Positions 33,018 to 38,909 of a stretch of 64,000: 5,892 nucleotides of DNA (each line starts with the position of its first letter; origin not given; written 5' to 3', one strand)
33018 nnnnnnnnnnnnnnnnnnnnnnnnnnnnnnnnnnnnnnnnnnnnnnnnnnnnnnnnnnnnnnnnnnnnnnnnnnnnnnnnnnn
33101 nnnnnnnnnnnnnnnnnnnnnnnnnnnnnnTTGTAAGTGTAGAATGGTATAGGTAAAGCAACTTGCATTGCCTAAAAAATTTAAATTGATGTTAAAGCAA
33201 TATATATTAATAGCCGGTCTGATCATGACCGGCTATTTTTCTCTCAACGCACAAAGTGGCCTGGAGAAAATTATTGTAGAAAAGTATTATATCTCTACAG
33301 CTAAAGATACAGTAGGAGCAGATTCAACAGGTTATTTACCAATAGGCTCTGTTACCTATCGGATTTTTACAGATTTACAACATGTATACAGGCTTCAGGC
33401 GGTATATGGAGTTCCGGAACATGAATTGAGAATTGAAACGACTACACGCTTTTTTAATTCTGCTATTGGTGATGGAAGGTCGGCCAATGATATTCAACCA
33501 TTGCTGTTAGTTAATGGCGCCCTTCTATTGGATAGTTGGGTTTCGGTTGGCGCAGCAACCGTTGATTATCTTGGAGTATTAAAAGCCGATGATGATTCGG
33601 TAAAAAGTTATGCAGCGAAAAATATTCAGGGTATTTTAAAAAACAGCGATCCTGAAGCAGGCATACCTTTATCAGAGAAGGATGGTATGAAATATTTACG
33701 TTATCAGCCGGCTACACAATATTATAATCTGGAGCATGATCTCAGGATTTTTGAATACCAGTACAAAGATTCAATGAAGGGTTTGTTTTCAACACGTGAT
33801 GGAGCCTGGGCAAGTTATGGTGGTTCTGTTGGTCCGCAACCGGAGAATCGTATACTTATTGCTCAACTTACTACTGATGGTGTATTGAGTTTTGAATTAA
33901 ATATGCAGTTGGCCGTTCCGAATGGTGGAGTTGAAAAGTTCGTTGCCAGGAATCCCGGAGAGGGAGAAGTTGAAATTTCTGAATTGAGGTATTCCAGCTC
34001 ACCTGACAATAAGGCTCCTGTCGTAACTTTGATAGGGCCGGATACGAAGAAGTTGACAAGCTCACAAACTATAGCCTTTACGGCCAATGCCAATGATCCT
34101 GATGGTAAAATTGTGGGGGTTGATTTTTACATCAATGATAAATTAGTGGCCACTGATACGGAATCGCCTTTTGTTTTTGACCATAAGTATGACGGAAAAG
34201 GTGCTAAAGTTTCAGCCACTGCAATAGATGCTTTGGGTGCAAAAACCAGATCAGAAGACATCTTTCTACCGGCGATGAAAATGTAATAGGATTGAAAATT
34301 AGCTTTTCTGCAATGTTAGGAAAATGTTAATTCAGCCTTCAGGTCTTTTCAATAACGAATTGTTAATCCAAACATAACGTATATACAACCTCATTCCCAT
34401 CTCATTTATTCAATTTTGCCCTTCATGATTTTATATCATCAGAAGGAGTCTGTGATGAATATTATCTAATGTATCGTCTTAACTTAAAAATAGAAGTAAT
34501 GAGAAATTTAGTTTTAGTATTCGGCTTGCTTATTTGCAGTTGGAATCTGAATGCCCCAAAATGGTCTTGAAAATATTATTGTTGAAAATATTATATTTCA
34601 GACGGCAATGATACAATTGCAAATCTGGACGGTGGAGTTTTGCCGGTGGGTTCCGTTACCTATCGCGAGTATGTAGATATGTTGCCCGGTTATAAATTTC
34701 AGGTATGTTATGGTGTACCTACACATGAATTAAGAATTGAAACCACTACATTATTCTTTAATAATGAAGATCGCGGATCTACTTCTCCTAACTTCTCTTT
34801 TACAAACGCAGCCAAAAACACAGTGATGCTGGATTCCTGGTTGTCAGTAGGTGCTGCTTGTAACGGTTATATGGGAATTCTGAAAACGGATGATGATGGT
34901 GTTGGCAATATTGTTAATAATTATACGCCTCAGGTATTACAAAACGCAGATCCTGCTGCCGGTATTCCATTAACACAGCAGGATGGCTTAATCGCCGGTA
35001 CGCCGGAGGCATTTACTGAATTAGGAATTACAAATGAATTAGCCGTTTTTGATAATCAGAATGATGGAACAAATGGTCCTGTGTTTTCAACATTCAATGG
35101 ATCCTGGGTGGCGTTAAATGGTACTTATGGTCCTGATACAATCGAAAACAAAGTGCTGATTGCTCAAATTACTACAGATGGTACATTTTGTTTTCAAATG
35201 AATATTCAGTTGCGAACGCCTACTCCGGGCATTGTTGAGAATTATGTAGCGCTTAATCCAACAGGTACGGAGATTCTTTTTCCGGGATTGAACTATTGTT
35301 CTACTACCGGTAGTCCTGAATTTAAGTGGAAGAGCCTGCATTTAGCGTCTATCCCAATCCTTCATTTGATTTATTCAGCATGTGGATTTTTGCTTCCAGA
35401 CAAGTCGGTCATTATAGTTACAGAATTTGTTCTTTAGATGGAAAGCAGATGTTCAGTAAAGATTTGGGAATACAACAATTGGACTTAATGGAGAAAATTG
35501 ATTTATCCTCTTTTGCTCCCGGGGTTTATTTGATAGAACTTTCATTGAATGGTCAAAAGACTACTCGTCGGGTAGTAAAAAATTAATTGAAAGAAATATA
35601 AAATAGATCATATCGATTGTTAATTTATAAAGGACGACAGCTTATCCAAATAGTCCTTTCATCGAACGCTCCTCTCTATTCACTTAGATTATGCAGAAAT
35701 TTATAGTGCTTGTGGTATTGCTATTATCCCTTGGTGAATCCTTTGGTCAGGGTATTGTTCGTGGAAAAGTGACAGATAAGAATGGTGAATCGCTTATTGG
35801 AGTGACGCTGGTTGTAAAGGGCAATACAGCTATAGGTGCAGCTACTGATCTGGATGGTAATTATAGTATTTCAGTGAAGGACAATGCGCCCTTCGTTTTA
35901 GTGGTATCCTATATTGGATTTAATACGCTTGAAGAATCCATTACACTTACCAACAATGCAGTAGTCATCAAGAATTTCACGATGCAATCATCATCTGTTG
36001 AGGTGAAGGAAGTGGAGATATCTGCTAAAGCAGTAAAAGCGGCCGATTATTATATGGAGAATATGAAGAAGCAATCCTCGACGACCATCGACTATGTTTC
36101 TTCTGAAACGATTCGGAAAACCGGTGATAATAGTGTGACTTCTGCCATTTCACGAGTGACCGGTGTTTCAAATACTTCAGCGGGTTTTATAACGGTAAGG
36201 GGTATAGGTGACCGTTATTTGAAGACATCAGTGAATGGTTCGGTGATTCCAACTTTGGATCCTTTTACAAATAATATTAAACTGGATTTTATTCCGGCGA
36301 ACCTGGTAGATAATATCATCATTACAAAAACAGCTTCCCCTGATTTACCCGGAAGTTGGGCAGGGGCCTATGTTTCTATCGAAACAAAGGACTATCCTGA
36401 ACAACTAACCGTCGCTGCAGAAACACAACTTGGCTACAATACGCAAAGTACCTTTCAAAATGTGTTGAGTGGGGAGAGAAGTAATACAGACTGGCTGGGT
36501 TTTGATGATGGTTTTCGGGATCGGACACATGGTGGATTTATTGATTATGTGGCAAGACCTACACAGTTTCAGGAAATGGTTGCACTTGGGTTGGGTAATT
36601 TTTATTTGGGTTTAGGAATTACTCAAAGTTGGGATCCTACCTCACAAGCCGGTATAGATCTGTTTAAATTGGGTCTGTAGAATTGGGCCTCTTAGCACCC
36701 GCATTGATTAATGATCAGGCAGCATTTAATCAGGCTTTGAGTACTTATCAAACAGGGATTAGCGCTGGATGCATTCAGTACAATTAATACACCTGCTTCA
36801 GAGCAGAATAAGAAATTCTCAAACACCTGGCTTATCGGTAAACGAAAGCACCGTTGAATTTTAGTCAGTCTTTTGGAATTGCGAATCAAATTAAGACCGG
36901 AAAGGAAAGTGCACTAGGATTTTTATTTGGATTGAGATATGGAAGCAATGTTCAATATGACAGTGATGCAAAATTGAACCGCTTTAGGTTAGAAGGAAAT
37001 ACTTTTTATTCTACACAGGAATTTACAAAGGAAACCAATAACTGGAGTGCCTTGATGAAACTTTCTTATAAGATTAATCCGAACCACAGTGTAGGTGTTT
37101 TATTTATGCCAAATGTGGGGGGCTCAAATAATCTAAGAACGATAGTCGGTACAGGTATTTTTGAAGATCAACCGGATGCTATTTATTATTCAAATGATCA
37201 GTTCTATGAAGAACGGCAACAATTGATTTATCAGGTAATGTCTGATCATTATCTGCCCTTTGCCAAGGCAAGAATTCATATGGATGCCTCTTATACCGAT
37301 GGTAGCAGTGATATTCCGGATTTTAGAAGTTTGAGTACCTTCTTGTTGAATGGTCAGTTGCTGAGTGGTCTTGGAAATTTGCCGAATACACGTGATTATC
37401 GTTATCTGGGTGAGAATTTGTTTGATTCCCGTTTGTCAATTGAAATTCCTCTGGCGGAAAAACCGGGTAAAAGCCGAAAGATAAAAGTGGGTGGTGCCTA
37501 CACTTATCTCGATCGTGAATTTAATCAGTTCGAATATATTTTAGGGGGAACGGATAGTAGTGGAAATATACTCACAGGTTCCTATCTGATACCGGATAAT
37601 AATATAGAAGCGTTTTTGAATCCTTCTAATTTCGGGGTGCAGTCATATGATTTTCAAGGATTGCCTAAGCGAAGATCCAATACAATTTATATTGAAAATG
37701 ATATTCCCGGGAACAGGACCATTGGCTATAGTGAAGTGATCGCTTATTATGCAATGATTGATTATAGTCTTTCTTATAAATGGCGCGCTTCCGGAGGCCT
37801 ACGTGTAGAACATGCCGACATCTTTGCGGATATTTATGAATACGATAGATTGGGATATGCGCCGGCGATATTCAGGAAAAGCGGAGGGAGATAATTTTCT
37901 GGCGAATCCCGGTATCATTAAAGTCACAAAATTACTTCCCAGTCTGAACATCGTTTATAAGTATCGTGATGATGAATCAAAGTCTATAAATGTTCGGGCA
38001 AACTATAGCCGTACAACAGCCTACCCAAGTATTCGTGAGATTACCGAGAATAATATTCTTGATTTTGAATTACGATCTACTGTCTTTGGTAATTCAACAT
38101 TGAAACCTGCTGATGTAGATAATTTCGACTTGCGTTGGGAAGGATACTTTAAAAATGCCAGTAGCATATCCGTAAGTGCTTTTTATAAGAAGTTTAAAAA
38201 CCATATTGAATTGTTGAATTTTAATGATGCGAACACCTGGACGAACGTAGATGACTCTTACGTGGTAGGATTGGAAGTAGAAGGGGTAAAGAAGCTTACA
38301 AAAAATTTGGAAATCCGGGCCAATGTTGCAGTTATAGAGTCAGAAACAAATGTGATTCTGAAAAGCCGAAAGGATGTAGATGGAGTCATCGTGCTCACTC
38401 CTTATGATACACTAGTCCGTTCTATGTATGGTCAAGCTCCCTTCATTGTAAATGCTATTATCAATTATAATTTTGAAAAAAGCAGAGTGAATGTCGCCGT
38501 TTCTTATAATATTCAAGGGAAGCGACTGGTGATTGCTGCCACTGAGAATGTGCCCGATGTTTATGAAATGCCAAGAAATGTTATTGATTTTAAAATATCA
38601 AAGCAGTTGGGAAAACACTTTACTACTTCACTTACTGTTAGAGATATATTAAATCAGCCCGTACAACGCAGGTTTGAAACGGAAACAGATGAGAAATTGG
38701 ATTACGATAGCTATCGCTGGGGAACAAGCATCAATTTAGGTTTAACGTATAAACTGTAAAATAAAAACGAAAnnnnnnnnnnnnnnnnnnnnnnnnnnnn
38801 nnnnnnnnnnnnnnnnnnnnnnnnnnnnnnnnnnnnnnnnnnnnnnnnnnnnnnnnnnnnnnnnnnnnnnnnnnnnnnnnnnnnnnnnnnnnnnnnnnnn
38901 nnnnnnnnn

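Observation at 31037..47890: Cluster of five paralogous secreted proteins sharing an unrecognised ~250-aa N-terminal domain, mostly with T9SS sorting domains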

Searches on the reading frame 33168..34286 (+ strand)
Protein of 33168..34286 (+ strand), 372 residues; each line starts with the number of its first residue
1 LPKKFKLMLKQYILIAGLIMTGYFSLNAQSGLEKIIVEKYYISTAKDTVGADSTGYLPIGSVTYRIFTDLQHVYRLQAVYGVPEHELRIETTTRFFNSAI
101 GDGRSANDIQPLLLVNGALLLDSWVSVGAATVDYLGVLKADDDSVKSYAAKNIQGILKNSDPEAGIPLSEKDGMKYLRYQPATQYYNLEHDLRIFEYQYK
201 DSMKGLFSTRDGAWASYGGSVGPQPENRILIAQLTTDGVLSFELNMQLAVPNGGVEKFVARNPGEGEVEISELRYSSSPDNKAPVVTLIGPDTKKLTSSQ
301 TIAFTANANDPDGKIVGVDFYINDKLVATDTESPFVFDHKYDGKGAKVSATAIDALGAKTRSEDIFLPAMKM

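Call 4: search_protein_families(library=pfam, proteins=[window:33168-34286:+], max_evalue=1)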
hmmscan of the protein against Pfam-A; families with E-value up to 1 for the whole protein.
window:33168-34286:+ (372 aa): 1 family
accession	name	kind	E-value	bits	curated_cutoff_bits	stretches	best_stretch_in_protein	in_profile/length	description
PF17957.7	Big_7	-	7.6e-11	42.9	24.1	1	284-342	1-59/70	Bacterial Ig domain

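Call 6: search_protein_families(library=ncbifam, proteins=[window:33168-34286:+], max_evalue=1)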
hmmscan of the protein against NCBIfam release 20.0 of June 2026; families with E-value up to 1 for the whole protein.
window:33168-34286:+ (372 aa): 0 families

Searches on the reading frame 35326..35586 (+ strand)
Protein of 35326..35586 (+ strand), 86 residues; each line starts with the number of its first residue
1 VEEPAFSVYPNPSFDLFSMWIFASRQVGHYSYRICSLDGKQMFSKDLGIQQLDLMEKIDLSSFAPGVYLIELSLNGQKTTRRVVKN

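Call 18: search_protein_families(library=pfam, proteins=[window:35326-35586:+], max_evalue=0.01)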
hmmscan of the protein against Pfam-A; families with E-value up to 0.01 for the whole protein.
window:35326-35586:+ (86 aa): 1 family
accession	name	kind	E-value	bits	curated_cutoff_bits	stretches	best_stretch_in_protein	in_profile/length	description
PF18962.6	Por_Secre_tail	-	6.4e-09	36.4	27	1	8-84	1-74/75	Secretion system C-terminal sorting domain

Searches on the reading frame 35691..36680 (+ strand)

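Call 18: search_protein_families(library=pfam, proteins=[window:35691-36680:+], max_evalue=0.01)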
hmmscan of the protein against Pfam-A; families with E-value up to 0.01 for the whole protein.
window:35691-36680:+ (329 aa): 4 families
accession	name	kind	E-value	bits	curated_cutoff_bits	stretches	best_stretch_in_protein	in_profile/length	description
PF13715.12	CarbopepD_reg_2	-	5.4e-18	65.2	32.2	1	23-108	1-86/88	CarboxypepD_reg-like domain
PF13620.12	CarboxypepD_reg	-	3.4e-12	47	32.3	1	23-99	2-82/82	Carboxypeptidase regulatory-like domain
PF07715.20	Plug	-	7.7e-11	42.9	23.9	1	127-222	3-101/107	TonB-dependent Receptor Plug Domain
PF25020.1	TTR_TEN1-4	-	0.00022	21.5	27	1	22-93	8-80/86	Teneurin TTR-like domain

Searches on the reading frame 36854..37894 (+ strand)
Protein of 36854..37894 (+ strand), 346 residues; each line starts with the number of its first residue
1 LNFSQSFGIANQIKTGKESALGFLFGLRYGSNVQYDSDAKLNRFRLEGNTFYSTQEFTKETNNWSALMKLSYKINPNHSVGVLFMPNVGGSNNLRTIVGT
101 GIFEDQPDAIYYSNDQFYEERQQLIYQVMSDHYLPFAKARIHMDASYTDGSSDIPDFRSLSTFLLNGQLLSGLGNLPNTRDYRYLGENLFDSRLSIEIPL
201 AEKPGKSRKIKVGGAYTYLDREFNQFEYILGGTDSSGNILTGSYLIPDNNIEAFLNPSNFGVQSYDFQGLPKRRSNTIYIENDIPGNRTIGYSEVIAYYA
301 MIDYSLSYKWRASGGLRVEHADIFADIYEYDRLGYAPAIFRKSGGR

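Call 18: search_protein_families(library=pfam, proteins=[window:36854-37894:+], max_evalue=0.01)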
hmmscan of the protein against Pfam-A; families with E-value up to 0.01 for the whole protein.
window:36854-37894:+ (346 aa): 1 family
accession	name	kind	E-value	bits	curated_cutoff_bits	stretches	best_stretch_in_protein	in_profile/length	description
PF00593.30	TonB_dep_Rec_b-barrel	-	0.00016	22.1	27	1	174-326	42-201/436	TonB dependent receptor-like, beta-barrel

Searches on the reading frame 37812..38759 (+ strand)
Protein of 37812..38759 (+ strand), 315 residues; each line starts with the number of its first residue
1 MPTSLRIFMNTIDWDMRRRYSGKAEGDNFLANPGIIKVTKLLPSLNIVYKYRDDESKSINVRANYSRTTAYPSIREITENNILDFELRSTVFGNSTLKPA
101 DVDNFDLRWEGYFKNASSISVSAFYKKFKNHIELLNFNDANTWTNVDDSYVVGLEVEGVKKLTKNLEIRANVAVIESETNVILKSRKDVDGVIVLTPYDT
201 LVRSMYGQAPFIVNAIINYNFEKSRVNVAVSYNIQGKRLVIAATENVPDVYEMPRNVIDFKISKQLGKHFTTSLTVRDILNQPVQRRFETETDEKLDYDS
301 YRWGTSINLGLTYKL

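Call 18: search_protein_families(library=pfam, proteins=[window:37812-38759:+], max_evalue=0.01)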
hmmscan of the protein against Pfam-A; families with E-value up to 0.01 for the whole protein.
window:37812-38759:+ (315 aa): 2 families
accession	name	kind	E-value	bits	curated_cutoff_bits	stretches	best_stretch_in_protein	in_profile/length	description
PF14905.12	OMP_b-brl_3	-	1.1e-18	67.9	27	1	38-313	156-408/408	Outer membrane protein beta-barrel family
PF00593.30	TonB_dep_Rec_b-barrel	-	1.6e-17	64.9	27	1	26-277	200-434/436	TonB dependent receptor-like, beta-barrel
